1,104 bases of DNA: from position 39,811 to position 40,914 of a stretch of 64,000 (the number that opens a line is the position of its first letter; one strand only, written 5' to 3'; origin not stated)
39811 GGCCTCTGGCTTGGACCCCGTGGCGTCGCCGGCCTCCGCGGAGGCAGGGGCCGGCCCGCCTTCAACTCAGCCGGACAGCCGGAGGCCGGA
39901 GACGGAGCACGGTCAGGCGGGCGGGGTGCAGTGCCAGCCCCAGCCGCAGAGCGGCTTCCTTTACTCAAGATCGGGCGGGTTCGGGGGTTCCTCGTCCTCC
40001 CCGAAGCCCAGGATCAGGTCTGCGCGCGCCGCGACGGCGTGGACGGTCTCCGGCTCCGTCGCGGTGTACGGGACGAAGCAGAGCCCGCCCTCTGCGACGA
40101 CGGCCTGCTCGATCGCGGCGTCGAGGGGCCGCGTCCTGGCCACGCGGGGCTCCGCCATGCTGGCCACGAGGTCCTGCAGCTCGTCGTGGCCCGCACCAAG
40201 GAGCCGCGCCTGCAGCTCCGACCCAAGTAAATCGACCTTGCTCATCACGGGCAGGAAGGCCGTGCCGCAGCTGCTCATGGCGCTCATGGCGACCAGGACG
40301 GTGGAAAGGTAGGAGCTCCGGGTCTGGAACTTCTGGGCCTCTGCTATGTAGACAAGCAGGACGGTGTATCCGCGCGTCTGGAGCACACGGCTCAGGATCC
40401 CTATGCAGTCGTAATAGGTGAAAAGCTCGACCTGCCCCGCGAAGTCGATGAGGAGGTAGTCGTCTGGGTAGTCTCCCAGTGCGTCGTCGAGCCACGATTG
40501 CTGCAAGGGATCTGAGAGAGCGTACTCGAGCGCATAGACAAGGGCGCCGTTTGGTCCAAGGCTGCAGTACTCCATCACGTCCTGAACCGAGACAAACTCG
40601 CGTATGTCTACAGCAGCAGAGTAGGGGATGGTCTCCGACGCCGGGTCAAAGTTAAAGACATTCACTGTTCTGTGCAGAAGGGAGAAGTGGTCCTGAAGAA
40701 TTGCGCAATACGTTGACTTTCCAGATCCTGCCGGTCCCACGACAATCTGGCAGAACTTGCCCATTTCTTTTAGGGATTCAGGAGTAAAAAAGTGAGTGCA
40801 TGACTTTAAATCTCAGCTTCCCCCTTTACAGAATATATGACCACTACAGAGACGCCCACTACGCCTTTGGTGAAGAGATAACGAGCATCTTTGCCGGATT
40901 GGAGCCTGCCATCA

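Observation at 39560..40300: Sharp GC-rich island centred on an intergenic region, with GC3 gradients running into both flanking genes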

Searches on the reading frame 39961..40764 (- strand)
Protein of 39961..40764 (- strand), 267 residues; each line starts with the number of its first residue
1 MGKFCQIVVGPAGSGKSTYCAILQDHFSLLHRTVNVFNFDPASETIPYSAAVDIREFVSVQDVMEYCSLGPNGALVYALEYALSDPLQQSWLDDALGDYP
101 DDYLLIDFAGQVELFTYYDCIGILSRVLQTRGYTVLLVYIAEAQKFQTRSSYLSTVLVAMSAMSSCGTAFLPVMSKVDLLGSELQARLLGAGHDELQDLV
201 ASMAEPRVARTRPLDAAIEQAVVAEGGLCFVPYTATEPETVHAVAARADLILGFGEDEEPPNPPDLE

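Call 10: search_protein_families(library=pfam, proteins=[window:39961-40764:-], max_evalue=0.01)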
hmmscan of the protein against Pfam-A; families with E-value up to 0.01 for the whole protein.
window:39961-40764:- (267 aa): 2 families
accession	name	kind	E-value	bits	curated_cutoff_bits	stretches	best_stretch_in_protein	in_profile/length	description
PF03029.23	ATP_bind_1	-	4.1e-49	168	27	1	8-249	1-235/240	Conserved hypothetical ATP binding protein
PF13191.12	AAA_16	-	0.0078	17.2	32.6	0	7-60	28-79/167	AAA ATPase domain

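Call 11: find_homologous_proteins(query=window:39961-40764:-, max_evalue=1e-20)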
Query window:39961-40764:- (267 aa): 809 proteins with E <= 1e-20 among 2518 candidates; the best 120 are listed.
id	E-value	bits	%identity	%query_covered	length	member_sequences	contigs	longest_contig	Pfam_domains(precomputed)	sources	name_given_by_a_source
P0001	4.4e-171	585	99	100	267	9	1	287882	PF03029.24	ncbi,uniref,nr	ncbi:ATP/GTP-binding protein [Giardia duodenalis]|uniref:GPN-loop GTPase 3 n=1 Tax=Giardia intestina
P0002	1.5e-157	541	91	96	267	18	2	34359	PF03029.24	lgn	-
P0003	7.6e-133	460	74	98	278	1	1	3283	PF03029.24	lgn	-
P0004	3.1e-100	353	60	96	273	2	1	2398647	PF03029.24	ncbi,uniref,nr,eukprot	ncbi:ATP-binding protein [Giardia muris]|uniref:GPN-loop GTPase 3 n=1 Tax=Giardia muris TaxID=5742 R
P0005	5.3e-87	310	50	100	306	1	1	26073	PF03029.24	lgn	-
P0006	3.0e-55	206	42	100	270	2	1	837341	PF03029.24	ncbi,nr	ncbi:GPN-loop GTPase [Syncephalis plumigaleata]|nr:GPN-loop GTPase [Syncephalis plumigaleata]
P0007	4.2e-50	189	38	99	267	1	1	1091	PF03029.24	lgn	-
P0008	1.4e-49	187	42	97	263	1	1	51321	PF03029.24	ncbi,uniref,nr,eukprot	ncbi:GPN-loop GTPase [Thamnocephalis sphaerospora]|uniref:GPN-loop GTPase 3 n=1 Tax=Thamnocephalis s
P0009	1.7e-49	187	37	100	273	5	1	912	PF03029.24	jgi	-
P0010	1.9e-49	187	37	97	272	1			PF03029.24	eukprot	eukprot:TRINITY_DN2429_c0_g1_i1.p1 TRINITY_DN2429_c0_g1~~TRINITY_DN2429_c0_g1_i1.p1 ORF type:complet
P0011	3.5e-49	186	38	99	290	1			PF03029.24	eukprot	eukprot:TRINITY_DN8945_c0_g1_i1.p1 TRINITY_DN8945_c0_g1~~TRINITY_DN8945_c0_g1_i1.p1 ORF type:complet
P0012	3.9e-48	182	42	99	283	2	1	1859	PF03029.24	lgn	-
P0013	1.0e-47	181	39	100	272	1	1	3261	PF03029.24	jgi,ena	-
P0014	1.5e-47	181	38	99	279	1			PF03029.24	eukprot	eukprot:m.39930 g.39930 ORF g.39930 m.39930 type:complete len:280 (+) comp10230_c0_seq3:17-856(+)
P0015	6.0e-47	179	37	100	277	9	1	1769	PF03029.24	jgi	jgi:GPN-loop GTPase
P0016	9.2e-47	178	37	99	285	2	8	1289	PF03029.24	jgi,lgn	jgi:GTPase SAR1 family protein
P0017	1.2e-46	178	37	99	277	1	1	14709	PF16575.12,PF03029.24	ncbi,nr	ncbi:GPN-loop GTPase 3 [Pelomyxa schiedti]|nr:GPN-loop GTPase 3 [Pelomyxa schiedti]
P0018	1.5e-46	177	38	99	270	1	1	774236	PF03029.24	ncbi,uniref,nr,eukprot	ncbi:transcription factor FET5, putative [Entamoeba invadens IP1]|uniref:GPN-loop GTPase 3 n=1 Tax=E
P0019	1.7e-46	177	36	99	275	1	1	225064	PF03029.24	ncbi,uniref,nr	ncbi:GPN-loop GTPase 3-like protein [Naematelia encephala]|uniref:GPN-loop GTPase 3 n=1 Tax=Naematel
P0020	2.4e-46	177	40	97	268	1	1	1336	PF03029.24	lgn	-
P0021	2.9e-46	176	38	99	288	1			PF03029.24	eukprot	eukprot:Clim_evm20s253 gene=Clim_evmTU20s253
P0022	4.1e-46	176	37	100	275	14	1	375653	PF16575.12,PF03029.24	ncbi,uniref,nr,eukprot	ncbi:hypothetical protein BCR36DRAFT_586802 [Piromyces finnis]|uniref:GPN-loop GTPase 3 n=1 Tax=Piro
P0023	4.4e-46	176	38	99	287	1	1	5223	PF03029.24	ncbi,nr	ncbi:gpn3 [Symbiodinium sp. KB8]|nr:gpn3 [Symbiodinium sp. KB8]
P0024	2.4e-45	173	49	68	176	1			PF03029.24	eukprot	eukprot:gnl/Chilomastix_caulleri/2408.p1 GENE.gnl/Chilomastix_caulleri/2408~~gnl/Chilomastix_cauller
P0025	2.6e-45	173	37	99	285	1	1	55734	PF03029.24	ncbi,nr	ncbi:GPN-loop GTPase 3 [Nowakowskiella sp. JEL0407]|nr:GPN-loop GTPase 3 [Nowakowskiella sp. JEL0407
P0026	3.4e-45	173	39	98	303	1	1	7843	PF03029.24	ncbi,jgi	jgi:GTPase SAR1 family protein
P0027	3.6e-45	173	37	100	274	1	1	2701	PF03029.24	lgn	-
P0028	4.0e-45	173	38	99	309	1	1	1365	PF16575.12,PF03029.24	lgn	-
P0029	4.4e-45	172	36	99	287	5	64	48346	PF03029.24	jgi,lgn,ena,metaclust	jgi:GTPase SAR1 family protein|metaclust:\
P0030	4.7e-45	172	36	99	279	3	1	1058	PF16575.12,PF03029.24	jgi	-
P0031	5.3e-45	172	39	94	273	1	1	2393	PF03029.24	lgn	-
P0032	5.7e-45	172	35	99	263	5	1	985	PF03029.24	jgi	-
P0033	5.7e-45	172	37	99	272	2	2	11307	PF03029.24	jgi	jgi:GPN-loop GTPase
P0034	7.8e-45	172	38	100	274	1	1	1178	PF03029.24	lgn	-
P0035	7.9e-45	172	37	99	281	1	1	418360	PF03029.24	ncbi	ncbi:hypothetical protein ABK040_013759 [Willaertia magna]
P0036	8.7e-45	171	38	96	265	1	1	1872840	PF03029.24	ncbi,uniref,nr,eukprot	ncbi:ATP-binding family protein [Carpediemonas membranifera]|uniref:GPN-loop GTPase 3 n=1 Tax=Carped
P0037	1.0e-44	171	34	99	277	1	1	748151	PF03029.24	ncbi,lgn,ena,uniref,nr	ncbi:hypothetical protein FDP41_005201 [Naegleria fowleri]|uniref:GPN-loop GTPase 3 n=1 Tax=Naegleri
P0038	1.1e-44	171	37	99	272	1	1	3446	PF03029.24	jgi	jgi:GPN-loop GTPase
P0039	1.4e-44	171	35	97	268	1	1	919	PF16575.12,PF03029.24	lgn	-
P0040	1.7e-44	171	36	97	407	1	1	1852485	PF03029.24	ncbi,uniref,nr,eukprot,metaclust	ncbi:MinD type ATPase [Salpingoeca rosetta]|uniref:GPN-loop GTPase 3 n=1 Tax=Salpingoeca rosetta (st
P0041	1.8e-44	170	39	99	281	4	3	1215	PF03029.24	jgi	-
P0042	2.1e-44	170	36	99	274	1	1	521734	PF03029.24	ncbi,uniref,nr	ncbi:GPN-loop GTPase [Fimicolochytrium jonesii]|uniref:GPN-loop GTPase n=1 Tax=Fimicolochytrium jone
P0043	2.1e-44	170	37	94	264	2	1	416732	PF03029.24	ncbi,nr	ncbi:hypothetical protein DSO57_1014899 [Entomophthora muscae]|nr:hypothetical protein DSO57_1014899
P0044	2.9e-44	170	35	100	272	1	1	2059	PF03029.24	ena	-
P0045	6.6e-44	169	34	97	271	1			PF16575.12,PF03029.24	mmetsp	mmetsp:Transcript_22029/g.39069 ORF Transcript_22029/g.39069 Transcript_22029/m.39069 type:complete 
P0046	1.1e-43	168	35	100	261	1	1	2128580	PF03029.24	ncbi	ncbi:hypothetical protein PCE1_000827 [Barthelona sp. PCE]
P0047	1.1e-43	168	40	99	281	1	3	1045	PF16575.12,PF03029.24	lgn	-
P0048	1.1e-43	168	37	99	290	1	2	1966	PF03029.24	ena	-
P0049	1.1e-43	168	38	99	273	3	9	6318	PF03029.24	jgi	jgi:GPN-loop GTPase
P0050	1.3e-43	168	38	99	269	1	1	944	PF03029.24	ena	-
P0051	1.8e-43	167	36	100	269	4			PF03029.24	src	-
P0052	2.0e-43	167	37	99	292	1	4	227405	PF13238.13,PF03029.24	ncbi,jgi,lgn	jgi:GTPase SAR1 family protein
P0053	2.4e-43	167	33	95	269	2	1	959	PF03029.24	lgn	-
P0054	2.8e-43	167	37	99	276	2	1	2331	PF03029.24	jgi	-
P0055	2.9e-43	166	35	100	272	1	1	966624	PF16575.12,PF03029.24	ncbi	ncbi:GPN-loop GTPase 3 [Entamoeba marina]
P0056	3.0e-43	166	38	99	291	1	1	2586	PF03029.24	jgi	-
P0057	3.3e-43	166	36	100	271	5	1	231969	PF03029.24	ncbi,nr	ncbi:GPN-loop GTPase [Geranomyces variabilis]|nr:GPN-loop GTPase [Geranomyces variabilis]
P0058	3.5e-43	166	35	98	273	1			PF03029.24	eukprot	eukprot:gene11172-3230_t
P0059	3.5e-43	166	37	97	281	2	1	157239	PF03029.24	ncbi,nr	ncbi:MAG: GPN-loop GTPase [Piptocephalis tieghemiana]|nr:MAG: GPN-loop GTPase [Piptocephalis tieghem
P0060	4.4e-43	166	40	99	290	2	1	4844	PF01656.30,PF03029.24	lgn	-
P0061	5.7e-43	166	45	69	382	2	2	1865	PF03029.24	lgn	-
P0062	5.9e-43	165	44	69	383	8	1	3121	PF03029.24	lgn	-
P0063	6.1e-43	165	37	97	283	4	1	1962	PF03029.24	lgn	-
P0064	6.5e-43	165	36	100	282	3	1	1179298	PF03029.24,PF13191.13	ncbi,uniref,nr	ncbi:atp-binding protein fet5 [Ceraceosorus bombacis]|uniref:GPN-loop GTPase 3 n=1 Tax=Ceraceosorus 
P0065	7.2e-43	165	37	100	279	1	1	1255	PF03029.24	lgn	-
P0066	9.7e-43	165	35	100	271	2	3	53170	PF13479.13,PF03029.24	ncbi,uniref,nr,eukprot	ncbi:hypothetical protein ENUP19_0179G0012 [Entamoeba nuttalli]|uniref:GPN-loop GTPase 3 n=3 Tax=Ent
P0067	1.1e-42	165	36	100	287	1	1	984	PF03029.24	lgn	-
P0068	1.1e-42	165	36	100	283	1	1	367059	PF03029.24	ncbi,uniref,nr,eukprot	ncbi:ATP binding domain 1 family [Thecamonas trahens ATCC 50062]|uniref:GPN-loop GTPase 3 n=1 Tax=Th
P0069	1.2e-42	164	37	97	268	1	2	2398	PF03029.24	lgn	-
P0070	1.4e-42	164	39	99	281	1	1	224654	PF16575.12,PF03029.24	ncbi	ncbi:unnamed protein product [Lampetra fluviatilis]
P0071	1.4e-42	164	36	96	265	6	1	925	PF03029.24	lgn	-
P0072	1.8e-42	164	36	96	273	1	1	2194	PF03029.24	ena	-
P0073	1.8e-42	164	36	95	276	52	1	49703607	PF03029.24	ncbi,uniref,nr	ncbi:PREDICTED: GPN-loop GTPase 3 [Camelina sativa]|uniref:GPN-loop GTPase 3 n=1 Tax=Camelina sativa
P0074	2.0e-42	164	39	99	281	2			PF16575.12,PF03029.24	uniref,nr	uniref:GPN-loop GTPase 3 n=1 Tax=Petromyzon marinus TaxID=7757 RepID=A0AAJ7SLH6_PETMA|nr:GPN-loop GT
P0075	2.2e-42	164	36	97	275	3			PF03029.24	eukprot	eukprot:CAMPEP_0118937892 /NCGR_PEP_ID=MMETSP1169-20130426/24075_1 /TAXON_ID=36882 /ORGANISM="Pyrami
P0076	2.4e-42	163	37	99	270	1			PF03029.24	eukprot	eukprot:TRINITY_DN10876_c0_g2_i5.p1 TRINITY_DN10876_c0_g2~~TRINITY_DN10876_c0_g2_i5.p1 ORF type:comp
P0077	2.5e-42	163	34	99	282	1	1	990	PF03029.24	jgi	-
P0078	2.8e-42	163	35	99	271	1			PF03029.24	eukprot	eukprot:m.64794 g.64794 ORF g.64794 m.64794 type:complete len:272 (+) comp13949_c0_seq2:76-891(+)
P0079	3.0e-42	163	35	100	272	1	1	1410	PF16575.12,PF03029.24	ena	-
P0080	3.4e-42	163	35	99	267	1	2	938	PF03029.24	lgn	-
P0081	3.4e-42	163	35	100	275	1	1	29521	PF03029.24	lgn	-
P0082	4.1e-42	163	36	97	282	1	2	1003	PF03029.24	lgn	-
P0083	4.2e-42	163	35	99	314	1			PF16575.12,PF03029.24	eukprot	eukprot:263587_1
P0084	5.2e-42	162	36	97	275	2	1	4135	PF16575.12,PF03029.24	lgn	-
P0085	6.3e-42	162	37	95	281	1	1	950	PF03029.24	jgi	jgi:GTPase SAR1 family protein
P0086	7.9e-42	162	36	99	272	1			PF03029.24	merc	-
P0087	8.2e-42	162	35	96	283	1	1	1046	PF03029.24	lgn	-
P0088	1.1e-41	161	35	97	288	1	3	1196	PF03029.24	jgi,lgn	-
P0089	1.2e-41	161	36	97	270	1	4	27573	PF03029.24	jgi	jgi:GPN-loop GTPase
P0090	1.2e-41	161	35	97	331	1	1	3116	PF03029.24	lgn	-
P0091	1.3e-41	161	42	69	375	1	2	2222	PF03029.24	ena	-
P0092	1.5e-41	161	33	95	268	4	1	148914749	PF03029.24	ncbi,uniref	ncbi:hypothetical protein RND81_06G219100 [Saponaria officinalis]|uniref:GPN-loop GTPase 3 n=1 Tax=S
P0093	1.6e-41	161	35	99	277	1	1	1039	PF03029.24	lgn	-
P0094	1.9e-41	161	34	99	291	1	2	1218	PF03029.24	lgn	-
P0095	2.0e-41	160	34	99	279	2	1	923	PF03029.24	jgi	-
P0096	2.1e-41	160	47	67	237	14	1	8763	PF03029.24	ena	-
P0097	2.1e-41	160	47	67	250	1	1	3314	PF03029.24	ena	-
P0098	2.1e-41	160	36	97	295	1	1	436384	PF03029.24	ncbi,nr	ncbi:unnamed protein product [Pedinophyceae sp. YPF-701]|nr:unnamed protein product [Pedinophyceae s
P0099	2.4e-41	160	47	67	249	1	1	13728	PF03029.24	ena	-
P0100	2.8e-41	160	36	95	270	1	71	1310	PF03029.24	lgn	-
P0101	3.3e-41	160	35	100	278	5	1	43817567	PF03029.24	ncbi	ncbi:GPN-loop GTPase 3-like [Argonauta hians]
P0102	3.4e-41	160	37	96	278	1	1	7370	PF03029.24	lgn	-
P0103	3.5e-41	160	36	97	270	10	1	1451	PF03029.24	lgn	-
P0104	4.0e-41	159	35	96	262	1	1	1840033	PF03029.24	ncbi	ncbi:hypothetical protein GEMRC1_011590 [Eukaryota sp. GEM-RC1]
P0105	5.1e-41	159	36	95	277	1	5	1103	PF03029.24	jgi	-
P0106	5.4e-41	159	37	96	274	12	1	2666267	PF03029.24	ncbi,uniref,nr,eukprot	ncbi:hypothetical protein COCSUDRAFT_28525 [Coccomyxa subellipsoidea C-169]|uniref:GPN-loop GTPase 3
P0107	6.5e-41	159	36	99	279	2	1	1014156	PF03029.24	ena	-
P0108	9.2e-41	158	33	99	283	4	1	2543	PF03029.24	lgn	-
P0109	9.4e-41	158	37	96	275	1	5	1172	PF03029.24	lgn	-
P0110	1.2e-40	158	35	100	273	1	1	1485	PF03029.24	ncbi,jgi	jgi:GTPase SAR1 family protein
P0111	1.3e-40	158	34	97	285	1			PF03029.24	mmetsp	mmetsp:Transcript_13361/g.22556 ORF Transcript_13361/g.22556 Transcript_13361/m.22556 type:complete 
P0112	1.4e-40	158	37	96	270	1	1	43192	PF03029.24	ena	-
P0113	1.4e-40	158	35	99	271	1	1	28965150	PF03029.24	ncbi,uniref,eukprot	ncbi:GPN-loop GTPase 3-like [Sycon ciliatum]|uniref:GPN-loop GTPase 3-like n=1 Tax=Sycon ciliatum Ta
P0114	1.5e-40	158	35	97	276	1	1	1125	PF03029.24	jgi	jgi:GTPase SAR1 family protein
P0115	1.5e-40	158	35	99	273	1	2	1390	PF03029.24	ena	-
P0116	1.6e-40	157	35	96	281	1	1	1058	PF03193.23,PF03029.24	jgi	-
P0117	1.8e-40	157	45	67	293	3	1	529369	PF03029.24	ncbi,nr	ncbi:hypothetical protein CCYA_CCYA14G3652 [Cyanidiococcus yangmingshanensis]|nr:hypothetical protei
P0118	1.9e-40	157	34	97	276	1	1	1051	PF03029.24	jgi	jgi:GTPase SAR1 family protein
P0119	2.0e-40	157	35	97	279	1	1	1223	PF03029.24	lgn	-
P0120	2.0e-40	157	35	96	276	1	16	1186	PF03029.24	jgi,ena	jgi:GTPase SAR1 family protein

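Call 13: find_encoding_contigs(protein=P0001, flank=4000, max_places=4)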
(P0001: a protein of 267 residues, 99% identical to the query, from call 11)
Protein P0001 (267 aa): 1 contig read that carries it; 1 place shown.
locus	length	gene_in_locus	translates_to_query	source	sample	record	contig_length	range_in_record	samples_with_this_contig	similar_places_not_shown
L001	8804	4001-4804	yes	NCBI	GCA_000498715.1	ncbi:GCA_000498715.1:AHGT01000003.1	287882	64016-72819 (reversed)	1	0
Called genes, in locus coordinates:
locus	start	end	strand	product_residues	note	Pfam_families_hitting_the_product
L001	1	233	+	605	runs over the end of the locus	-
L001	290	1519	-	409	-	-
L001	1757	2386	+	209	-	-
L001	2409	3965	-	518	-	-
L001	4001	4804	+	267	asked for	PF03029:ATP_bind_1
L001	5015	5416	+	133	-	PF04099:Sybindin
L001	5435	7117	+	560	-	-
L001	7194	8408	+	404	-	-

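Call 14: find_encoding_contigs(protein=P0002, flank=4000, max_places=4)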
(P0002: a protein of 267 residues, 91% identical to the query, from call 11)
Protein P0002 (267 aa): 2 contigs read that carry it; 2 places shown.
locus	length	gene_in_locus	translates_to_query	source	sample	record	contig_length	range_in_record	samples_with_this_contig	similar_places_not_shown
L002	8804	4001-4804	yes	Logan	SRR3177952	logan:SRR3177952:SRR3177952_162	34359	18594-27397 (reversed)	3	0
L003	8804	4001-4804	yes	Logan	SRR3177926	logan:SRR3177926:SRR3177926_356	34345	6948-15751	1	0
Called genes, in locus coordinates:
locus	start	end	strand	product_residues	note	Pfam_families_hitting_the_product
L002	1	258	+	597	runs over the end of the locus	PF00515:TPR_1 (faint), PF07719:TPR_2 (faint), PF13371:TPR_9 (faint), PF13414:TPR_11 (faint), PF13428:TPR_14 (faint), PF14559:TPR_19 (faint), PF13431:TPR_17 (faint), PF13181:TPR_8 (faint), +2 more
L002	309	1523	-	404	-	-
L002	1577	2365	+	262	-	-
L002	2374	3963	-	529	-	-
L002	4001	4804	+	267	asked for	PF03029:ATP_bind_1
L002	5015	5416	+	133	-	PF04099:Sybindin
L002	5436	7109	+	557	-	-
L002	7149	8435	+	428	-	-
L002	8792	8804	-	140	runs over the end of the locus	-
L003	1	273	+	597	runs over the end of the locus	PF00515:TPR_1 (faint), PF07719:TPR_2 (faint), PF13371:TPR_9 (faint), PF13414:TPR_11 (faint), PF13428:TPR_14 (faint), PF14559:TPR_19 (faint), PF13431:TPR_17 (faint), PF04733:Coatomer_E (faint), +3 more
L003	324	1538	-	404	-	-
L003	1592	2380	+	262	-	-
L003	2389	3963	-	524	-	-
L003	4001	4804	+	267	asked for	PF03029:ATP_bind_1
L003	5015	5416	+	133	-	PF04099:Sybindin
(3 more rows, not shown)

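Call 15: find_encoding_contigs(protein=P0003, flank=4000, max_places=4)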
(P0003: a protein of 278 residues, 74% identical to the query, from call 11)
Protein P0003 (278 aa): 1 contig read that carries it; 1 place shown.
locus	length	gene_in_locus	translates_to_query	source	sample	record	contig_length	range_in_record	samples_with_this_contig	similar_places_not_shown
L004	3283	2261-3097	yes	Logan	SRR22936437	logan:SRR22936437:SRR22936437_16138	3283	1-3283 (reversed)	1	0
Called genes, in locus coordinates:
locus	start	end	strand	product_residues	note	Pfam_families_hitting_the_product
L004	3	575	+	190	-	?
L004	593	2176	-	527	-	-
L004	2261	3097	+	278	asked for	PF03029:ATP_bind_1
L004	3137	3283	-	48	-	?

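Call 16: find_encoding_contigs(protein=P0004, flank=4000, max_places=3)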
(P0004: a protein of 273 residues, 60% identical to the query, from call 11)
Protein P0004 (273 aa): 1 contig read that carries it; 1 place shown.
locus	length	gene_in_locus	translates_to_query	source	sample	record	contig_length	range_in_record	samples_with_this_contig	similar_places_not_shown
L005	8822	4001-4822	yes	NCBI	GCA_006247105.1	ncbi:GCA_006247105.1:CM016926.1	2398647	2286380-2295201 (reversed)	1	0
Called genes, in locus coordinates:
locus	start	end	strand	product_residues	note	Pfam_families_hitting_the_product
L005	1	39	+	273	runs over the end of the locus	PF00899:ThiF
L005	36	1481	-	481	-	PF03941:INCENP_ARK-bind (weak)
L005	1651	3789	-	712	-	PF12796:Ank_2, PF00023:Ank (faint), PF13857:Ank_5 (faint), PF00069:Pkinase, PF07714:PK_Tyr_Ser-Thr, PF03109:ABC1 (weak)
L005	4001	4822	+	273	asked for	PF03029:ATP_bind_1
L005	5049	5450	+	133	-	PF04099:Sybindin (weak)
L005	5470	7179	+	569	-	-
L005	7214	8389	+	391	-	-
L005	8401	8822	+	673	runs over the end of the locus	-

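Call 30: find_encoding_contigs(protein=P0005, flank=4000, max_places=3)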
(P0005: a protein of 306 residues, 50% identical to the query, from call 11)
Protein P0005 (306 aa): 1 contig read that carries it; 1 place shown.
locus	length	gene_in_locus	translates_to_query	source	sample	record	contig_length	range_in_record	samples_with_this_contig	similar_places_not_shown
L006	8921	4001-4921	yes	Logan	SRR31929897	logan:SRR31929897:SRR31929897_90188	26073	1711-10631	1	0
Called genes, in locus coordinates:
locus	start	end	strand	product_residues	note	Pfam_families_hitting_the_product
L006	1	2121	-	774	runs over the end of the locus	-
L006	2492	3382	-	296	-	PF00106:adh_short (faint)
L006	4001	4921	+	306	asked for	PF03029:ATP_bind_1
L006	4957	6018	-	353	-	-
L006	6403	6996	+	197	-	-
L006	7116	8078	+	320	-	PF02374:ArsA_ATPase (faint), PF10609:ParA, PF01656:CbiA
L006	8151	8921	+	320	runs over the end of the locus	PF01656:CbiA, PF10609:ParA, PF13614:AAA_31 (faint)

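Call 67: list_cluster_members(proteins=[P0001, P0002, P0003])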
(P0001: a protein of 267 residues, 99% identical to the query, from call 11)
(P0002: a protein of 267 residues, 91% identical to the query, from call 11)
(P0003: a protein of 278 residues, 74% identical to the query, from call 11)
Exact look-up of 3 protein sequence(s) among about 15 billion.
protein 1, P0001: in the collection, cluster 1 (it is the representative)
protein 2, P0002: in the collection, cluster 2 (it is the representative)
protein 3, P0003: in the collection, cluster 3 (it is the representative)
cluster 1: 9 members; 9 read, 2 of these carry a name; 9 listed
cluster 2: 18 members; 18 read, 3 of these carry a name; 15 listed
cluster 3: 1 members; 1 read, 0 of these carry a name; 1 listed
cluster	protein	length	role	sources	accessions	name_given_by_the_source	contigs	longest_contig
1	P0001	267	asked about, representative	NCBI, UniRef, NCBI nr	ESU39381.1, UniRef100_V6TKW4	ATP/GTP-binding protein [Giardia duodenalis] | GPN-loop GTPase 3 n=1 Tax=Giardia intestinalis TaxID=5741 RepID=V6TKW4_GIAIN | ATP/GTP-binding protein [Giardia intestinalis]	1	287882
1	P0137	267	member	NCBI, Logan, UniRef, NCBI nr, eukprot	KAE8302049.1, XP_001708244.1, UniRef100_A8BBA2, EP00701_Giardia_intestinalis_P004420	ATP-binding protein [Giardia duodenalis] | GPN-loop GTPase 3 n=1 Tax=Giardia intestinalis (strain ATCC 50803 / WB clone C6) ... | ATP-binding protein [Giardia intestinalis]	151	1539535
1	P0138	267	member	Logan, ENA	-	-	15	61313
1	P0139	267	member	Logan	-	-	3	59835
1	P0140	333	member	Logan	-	-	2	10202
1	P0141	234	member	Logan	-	-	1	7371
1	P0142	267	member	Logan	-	-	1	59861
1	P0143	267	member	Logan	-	-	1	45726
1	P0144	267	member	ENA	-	-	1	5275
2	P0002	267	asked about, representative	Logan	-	-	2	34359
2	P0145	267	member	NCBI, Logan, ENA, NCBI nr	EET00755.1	ATP-binding protein [Giardia duodenalis ATCC 50581] | ATP-binding protein [Giardia intestinalis ATCC 50581]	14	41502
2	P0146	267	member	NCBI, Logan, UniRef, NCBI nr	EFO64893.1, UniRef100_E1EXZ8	ATP-binding protein [Giardia lamblia P15] | GPN-loop GTPase 3 n=1 Tax=Giardia intestinalis (strain P15) TaxID=658858 ...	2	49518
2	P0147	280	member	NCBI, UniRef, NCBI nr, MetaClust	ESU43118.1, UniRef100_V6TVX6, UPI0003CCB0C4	ATP/GTP-binding protein [Giardia duodenalis] | GPN-loop GTPase 3 n=2 Tax=Giardia intestinalis TaxID=5741 RepID=V6TVX6_GIAIN | ATP/GTP-binding protein [Giardia intestinalis]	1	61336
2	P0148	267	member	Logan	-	-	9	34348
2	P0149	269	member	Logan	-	-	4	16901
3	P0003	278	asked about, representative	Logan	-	-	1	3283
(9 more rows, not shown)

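Call 68: find_encoding_contigs(protein=P0146, flank=4000, max_places=1)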
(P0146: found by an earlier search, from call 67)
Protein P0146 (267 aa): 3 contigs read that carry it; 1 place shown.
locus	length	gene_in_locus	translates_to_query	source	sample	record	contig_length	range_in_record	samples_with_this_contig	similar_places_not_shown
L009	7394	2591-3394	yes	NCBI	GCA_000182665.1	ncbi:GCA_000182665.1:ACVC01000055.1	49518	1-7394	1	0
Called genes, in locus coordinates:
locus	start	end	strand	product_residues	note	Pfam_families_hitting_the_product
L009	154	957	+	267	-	-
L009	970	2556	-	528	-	-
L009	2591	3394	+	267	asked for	PF03029:ATP_bind_1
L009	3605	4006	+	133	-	PF04099:Sybindin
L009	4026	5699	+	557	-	-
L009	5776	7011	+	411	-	-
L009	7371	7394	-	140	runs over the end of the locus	PF03311:Cornichon (weak)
